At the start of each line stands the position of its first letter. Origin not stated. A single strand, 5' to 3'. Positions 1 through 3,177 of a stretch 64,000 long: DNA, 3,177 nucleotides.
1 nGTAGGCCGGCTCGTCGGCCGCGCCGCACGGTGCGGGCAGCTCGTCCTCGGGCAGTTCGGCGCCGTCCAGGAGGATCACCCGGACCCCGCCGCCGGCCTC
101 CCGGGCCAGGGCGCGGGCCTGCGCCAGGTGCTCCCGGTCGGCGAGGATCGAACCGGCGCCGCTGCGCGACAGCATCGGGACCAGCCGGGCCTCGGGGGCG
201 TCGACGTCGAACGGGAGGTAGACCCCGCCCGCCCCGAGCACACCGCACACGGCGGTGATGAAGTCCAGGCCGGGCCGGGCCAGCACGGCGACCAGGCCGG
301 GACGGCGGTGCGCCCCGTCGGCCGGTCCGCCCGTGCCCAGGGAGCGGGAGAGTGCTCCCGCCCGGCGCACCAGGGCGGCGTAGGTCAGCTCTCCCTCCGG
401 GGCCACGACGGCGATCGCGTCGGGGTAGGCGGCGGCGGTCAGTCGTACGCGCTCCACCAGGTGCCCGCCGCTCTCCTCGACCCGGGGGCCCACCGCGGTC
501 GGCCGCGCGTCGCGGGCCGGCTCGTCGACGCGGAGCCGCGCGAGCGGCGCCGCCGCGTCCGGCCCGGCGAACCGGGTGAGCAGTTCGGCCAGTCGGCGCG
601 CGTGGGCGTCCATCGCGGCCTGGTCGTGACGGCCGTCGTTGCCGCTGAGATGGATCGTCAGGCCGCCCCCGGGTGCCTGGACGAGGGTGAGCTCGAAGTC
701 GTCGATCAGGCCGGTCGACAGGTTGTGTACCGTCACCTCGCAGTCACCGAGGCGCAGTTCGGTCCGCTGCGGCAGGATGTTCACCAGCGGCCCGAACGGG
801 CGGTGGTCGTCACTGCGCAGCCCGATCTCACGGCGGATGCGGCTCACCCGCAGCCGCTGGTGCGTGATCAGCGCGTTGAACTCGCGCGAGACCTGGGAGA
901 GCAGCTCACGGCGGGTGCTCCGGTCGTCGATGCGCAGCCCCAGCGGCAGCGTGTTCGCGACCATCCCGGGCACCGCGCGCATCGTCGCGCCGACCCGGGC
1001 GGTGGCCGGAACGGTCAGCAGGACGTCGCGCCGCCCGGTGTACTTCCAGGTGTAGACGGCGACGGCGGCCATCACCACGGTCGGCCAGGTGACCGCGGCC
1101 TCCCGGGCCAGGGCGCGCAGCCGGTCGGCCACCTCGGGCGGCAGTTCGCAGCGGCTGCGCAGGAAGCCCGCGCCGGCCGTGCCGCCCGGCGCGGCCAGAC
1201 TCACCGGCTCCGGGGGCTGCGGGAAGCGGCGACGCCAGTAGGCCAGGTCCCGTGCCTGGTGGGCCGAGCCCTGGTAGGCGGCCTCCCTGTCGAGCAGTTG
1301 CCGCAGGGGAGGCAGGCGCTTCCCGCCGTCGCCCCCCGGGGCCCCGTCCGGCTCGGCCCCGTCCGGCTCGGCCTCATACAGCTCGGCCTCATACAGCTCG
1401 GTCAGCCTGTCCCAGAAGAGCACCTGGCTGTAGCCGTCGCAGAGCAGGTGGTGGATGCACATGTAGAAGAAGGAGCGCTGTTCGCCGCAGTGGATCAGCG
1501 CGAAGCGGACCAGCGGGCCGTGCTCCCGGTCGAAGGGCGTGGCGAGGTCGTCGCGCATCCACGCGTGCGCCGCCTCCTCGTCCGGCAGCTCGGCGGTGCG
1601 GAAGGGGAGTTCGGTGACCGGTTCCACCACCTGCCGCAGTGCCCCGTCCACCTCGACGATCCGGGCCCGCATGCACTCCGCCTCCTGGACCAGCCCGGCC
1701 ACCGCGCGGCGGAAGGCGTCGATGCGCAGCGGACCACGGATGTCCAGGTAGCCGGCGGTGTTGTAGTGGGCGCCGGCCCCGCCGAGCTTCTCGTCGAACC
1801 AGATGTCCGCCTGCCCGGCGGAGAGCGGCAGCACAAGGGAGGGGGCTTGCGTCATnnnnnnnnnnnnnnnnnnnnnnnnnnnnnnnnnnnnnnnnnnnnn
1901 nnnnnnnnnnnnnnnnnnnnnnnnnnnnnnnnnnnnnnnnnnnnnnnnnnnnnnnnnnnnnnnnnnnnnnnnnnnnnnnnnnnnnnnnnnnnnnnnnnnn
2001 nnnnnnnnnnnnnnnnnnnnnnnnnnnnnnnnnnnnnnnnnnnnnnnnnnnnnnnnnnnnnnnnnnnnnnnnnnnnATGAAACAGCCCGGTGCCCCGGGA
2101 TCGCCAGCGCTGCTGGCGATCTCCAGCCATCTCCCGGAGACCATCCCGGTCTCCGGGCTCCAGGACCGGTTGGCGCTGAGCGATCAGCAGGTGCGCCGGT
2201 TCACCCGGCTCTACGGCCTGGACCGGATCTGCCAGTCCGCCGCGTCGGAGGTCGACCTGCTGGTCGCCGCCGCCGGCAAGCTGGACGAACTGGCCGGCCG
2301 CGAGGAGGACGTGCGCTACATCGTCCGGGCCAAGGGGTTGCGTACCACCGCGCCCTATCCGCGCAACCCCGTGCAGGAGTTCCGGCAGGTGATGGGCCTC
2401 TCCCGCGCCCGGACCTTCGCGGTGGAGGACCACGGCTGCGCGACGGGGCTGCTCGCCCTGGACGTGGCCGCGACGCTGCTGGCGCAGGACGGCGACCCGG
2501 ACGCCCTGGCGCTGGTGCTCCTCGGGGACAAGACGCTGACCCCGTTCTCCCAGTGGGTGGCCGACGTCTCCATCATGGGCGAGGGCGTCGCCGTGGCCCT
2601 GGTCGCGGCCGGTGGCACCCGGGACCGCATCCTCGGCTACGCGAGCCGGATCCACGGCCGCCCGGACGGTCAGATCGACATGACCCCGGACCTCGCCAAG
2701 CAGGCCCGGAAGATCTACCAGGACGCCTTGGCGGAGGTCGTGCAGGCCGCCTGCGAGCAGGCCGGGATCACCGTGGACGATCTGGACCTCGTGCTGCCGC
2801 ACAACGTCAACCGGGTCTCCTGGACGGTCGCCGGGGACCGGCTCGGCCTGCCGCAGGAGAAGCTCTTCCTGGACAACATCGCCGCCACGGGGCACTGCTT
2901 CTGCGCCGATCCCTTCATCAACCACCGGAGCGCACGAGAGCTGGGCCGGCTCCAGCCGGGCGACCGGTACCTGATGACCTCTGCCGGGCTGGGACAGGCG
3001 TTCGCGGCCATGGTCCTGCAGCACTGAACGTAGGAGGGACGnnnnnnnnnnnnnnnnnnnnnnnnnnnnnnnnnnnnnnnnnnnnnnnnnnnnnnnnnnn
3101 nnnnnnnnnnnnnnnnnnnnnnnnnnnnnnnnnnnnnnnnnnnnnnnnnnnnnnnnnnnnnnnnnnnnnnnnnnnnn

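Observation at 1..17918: Edge of a hybrid NRPS / type II KS-CLF biosynthetic cluster with a dedicated aminoacyl-ACP cassette, SARP and PPTase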

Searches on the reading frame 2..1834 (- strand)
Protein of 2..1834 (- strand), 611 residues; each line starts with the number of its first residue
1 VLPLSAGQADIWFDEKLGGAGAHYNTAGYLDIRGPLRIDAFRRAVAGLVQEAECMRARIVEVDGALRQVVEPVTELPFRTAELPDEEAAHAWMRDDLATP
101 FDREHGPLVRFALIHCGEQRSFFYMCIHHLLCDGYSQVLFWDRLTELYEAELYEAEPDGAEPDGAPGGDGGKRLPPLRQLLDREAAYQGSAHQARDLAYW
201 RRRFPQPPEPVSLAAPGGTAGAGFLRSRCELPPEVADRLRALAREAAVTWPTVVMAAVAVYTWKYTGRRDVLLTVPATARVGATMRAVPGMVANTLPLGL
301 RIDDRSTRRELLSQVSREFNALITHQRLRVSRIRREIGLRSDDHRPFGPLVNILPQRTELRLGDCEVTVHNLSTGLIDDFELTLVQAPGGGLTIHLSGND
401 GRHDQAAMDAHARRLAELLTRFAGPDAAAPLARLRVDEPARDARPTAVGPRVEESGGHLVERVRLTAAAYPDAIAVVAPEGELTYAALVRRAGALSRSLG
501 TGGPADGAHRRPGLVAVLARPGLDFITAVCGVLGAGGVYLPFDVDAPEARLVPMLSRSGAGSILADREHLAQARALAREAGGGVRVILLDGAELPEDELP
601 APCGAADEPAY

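Call 5: search_protein_families(library=pfam, proteins=[window:2-1834:-], max_evalue=0.01)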
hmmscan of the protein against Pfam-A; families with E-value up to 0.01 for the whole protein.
window:2-1834:- (611 aa): 2 families
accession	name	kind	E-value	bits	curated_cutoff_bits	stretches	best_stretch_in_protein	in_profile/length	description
PF00668.25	Condensation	-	5e-53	180.9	30.6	1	2-423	5-434/456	Condensation domain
PF00501.34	AMP-binding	-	2.5e-13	50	29.9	1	466-600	4-140/384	AMP-binding enzyme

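Call 24: find_homologous_proteins(query=window:2-1834:-, max_evalue=1e-30)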
Query window:2-1834:- (611 aa): 5 proteins with E <= 1e-30 among 8000 candidates.
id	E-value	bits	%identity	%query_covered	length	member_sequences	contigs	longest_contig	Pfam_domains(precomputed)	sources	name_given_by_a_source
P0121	1.8e-181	623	53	100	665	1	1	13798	PF00668.26,PF00501.35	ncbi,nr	ncbi:MAG TPA: condensation domain-containing protein, partial [Streptomyces sp.]|nr:condensation dom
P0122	5.7e-166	572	53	100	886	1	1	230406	PF00668.26,PF00501.35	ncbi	ncbi:amino acid adenylation domain-containing protein, partial [Actinosynnema sp. NPDC023794]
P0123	6.7e-131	456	55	72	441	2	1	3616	PF00668.26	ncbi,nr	ncbi:MAG: non-ribosomal peptide synthetase, partial [Saccharothrix sp.]|nr:non-ribosomal peptide syn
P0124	4.5e-112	394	46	78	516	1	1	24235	PF00668.26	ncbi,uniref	ncbi:condensation domain-containing protein [Streptomyces hundungensis]|uniref:condensation domain-c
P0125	3.2e-92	328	41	88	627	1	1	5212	PF00668.26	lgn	-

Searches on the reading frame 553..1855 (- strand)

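Call 65: search_solved_structures(query=window:553-1855:-, max_evalue=0.00001)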
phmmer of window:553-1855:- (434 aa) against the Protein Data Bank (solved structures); distinct sequences matched with E-value up to 0.00001: 36.
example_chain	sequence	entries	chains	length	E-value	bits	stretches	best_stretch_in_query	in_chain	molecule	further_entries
7c1h_A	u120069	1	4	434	2.8e-53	184.6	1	7-426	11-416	Non-ribosomal peptide synthetase modules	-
7c1k_A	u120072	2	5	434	5.2e-53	183.8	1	7-426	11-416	Non-ribosomal peptide synthetase modules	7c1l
7c1p_A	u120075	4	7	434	1.7e-51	178.8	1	7-426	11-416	Non-ribosomal peptide synthetase modules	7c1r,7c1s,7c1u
4jn3_A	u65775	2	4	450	6.6e-51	176.8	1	9-425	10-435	CDA peptide synthetase I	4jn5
5du9_A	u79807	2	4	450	2.7e-50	174.8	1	10-425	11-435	CDA peptide synthetase I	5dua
6n8e_A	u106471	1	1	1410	1.1e-41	146.5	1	5-394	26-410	holo-ObiF1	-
5ja1_A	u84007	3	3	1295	4e-41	144.6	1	8-432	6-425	Enterobactin synthase component F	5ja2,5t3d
6p1j_A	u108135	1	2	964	9.5e-25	90.6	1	10-432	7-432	Txo2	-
1l5a_A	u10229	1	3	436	2.3e-23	86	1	34-425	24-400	amide synthase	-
6oyf_A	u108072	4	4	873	4.6e-23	85.1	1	10-353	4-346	Txo1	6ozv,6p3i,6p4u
9up2_A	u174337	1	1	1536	6.6e-22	81.3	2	25-413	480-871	PvdL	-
2jgp_A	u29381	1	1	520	8.5e-22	80.9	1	9-365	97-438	TYROCIDINE SYNTHETASE 3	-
9lcp_A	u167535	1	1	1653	8.6e-22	80.9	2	25-413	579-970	PvdL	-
9lco_A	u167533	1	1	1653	8.6e-22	80.9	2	25-413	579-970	PvdL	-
9lcq_A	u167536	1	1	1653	1.5e-21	80.1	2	25-413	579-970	PvdL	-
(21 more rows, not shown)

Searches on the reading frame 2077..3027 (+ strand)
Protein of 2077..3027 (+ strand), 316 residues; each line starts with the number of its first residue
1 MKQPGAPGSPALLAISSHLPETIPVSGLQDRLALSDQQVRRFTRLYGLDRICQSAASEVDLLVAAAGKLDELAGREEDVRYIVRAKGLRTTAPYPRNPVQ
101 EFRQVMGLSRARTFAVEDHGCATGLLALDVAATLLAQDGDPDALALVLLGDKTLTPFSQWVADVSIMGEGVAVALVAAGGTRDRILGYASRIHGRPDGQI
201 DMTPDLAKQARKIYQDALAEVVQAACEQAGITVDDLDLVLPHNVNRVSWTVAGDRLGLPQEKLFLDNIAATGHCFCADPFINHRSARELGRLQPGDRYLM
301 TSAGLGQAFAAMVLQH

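Call 5: search_protein_families(library=pfam, proteins=[window:2077-3027:+], max_evalue=0.01)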
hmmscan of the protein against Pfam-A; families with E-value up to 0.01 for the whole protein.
window:2077-3027:+ (316 aa): 1 family
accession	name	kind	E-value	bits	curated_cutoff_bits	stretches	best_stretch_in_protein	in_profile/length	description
PF08541.16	ACP_syn_III_C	-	5.9e-17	62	26.6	1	226-315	1-89/90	3-Oxoacyl-[acyl-carrier-protein (ACP)] synthase III C terminal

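Call 10: find_encoding_contigs(protein=window:2077-3027:+, flank=10000, max_places=6)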
Protein window:2077-3027:+ (316 aa): no gene with exactly this product is on record in the collection.

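Call 18: search_solved_structures(query=window:2077-3027:+, max_evalue=0.001)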
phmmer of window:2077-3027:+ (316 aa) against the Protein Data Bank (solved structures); distinct sequences matched with E-value up to 0.001: 25.
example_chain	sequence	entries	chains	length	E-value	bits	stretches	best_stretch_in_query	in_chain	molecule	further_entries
2ebd_A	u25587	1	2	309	5.3e-12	48.6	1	108-315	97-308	3-oxoacyl-[acyl-carrier-protein] synthase 3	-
1ub7_A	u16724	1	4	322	1.8e-11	46.9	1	112-314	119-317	3-oxoacyl-[acyl-carrier protein] synthase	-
8vd9_A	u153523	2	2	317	1.4e-08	37.4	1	11-314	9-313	Beta-ketoacyl-[acyl-carrier-protein] synthase III 1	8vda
7vyu_A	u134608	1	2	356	6.2e-08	35.3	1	178-313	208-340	3-oxoacyl-ACP synthase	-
1zow_A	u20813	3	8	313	1e-07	34.5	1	58-314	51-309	3-oxoacyl-[acyl-carrier-protein] synthase III | 3-oxoacyl-[acyl-carrier-protein] synthase 3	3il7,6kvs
4x9k_A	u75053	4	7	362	2.3e-07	33.4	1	219-311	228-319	3-oxoacyl-[acyl-carrier-protein] synthase 3 protein 2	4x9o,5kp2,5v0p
6a9n_A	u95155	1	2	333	4.9e-07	32.3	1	204-314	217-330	3-oxoacyl-[acyl-carrier-protein] synthase 3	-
4wzu_A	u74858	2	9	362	6.1e-07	32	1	219-311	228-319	3-oxoacyl-[acyl-carrier-protein] synthase 3 protein 2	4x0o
7eqi_A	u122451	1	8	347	2.8e-06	29.8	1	173-313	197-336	ChlB3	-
1mzj_A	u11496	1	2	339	3e-06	29.8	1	203-314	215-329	Beta-ketoacylsynthase III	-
3s3l_A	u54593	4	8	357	3.5e-06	29.5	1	213-314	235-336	CerJ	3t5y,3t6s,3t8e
4v2p_A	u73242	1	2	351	5.4e-06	28.9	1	221-314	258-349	KETOSYNTHASE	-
6esz_A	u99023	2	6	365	9.8e-06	28.1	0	222-315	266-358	PqsC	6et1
4dfe_A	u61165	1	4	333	2.1e-05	27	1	170-315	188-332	3-oxoacyl-[acyl-carrier-protein] synthase 3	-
4yuc_A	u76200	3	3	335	4.1e-05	26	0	162-314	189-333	CorB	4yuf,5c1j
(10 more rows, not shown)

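Call 37: search_protein_families(library=ncbifam, proteins=[window:2077-3027:+], max_evalue=0.01)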
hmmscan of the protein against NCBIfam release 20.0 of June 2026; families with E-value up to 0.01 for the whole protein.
window:2077-3027:+ (316 aa): 5 families
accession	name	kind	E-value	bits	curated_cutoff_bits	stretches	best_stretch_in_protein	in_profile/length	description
NF005308.0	PRK06840.1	equivalog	2.2e-14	53.2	315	1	203-315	224-334/339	3-oxoacyl-ACP synthase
NF006829.0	PRK09352.1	subfamily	6.2e-11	41.8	249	1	57-315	52-320/322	beta-ketoacyl-ACP synthase 3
TIGR00747.1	fabH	subfamily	1.7e-08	33.9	292.1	1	203-315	207-321/322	beta-ketoacyl-ACP synthase III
NF004623.0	PRK05963.1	equivalog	1.3e-05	24.6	437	1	207-315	217-327/328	beta-ketoacyl-ACP synthase III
NF005541.0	PRK07204.1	equivalog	4.9e-05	22.9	402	1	169-315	188-328/329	beta-ketoacyl-ACP synthase III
